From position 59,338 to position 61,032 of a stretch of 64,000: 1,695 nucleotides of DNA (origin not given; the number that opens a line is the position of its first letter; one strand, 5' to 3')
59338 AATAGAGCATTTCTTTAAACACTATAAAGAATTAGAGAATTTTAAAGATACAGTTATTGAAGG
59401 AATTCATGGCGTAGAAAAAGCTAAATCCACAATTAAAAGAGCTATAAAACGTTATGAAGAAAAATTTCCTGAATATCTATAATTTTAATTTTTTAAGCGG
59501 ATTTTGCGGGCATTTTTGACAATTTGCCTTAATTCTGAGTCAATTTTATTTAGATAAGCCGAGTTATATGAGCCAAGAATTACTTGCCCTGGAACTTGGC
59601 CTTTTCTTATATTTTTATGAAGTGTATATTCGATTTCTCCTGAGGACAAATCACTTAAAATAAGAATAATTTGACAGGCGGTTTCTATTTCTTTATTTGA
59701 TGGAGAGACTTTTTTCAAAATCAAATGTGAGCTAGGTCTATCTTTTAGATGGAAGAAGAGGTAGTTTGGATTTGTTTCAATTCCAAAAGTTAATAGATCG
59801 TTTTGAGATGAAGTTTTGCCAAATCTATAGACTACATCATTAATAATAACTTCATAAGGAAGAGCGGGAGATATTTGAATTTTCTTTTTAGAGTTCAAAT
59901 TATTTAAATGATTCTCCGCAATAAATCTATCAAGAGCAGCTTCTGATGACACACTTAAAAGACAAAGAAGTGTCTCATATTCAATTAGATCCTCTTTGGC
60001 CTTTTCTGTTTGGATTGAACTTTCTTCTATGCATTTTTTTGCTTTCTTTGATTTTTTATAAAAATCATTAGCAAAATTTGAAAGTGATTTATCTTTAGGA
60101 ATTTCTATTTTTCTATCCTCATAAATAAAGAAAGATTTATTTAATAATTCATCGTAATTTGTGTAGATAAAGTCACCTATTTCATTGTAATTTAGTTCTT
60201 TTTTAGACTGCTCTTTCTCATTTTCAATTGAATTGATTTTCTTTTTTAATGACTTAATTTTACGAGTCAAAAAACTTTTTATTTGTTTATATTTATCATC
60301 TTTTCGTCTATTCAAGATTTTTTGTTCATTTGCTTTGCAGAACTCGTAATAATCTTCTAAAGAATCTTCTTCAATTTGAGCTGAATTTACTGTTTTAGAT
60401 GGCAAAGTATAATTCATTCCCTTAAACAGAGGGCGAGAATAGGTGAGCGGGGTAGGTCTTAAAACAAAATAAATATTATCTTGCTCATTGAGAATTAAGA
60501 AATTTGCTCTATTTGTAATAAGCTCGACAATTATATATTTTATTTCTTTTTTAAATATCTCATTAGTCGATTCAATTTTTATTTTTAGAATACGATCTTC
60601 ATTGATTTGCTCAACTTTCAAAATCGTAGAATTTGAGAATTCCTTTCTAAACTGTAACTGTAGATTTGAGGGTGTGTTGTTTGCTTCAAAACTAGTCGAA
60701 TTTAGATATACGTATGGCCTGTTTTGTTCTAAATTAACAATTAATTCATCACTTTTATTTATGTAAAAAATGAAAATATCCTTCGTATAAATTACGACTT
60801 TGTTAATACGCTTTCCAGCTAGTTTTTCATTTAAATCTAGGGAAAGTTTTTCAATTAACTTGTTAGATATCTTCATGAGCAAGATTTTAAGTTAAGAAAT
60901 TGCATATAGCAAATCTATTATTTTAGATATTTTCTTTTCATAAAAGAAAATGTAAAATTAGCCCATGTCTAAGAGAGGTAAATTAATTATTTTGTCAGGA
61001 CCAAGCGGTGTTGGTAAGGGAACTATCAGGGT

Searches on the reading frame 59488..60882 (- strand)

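Call 75: search_protein_families(library=pfam, proteins=[window:59488-60882:-], max_evalue=0.00001)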
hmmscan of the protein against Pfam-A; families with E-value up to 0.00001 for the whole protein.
window:59488-60882:- (465 aa): 1 family
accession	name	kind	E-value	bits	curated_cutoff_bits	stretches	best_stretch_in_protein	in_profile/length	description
PF05833.16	NFACT_N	-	2.9e-28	99.3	31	2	11-186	6-190/456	NFACT N-terminal and middle domains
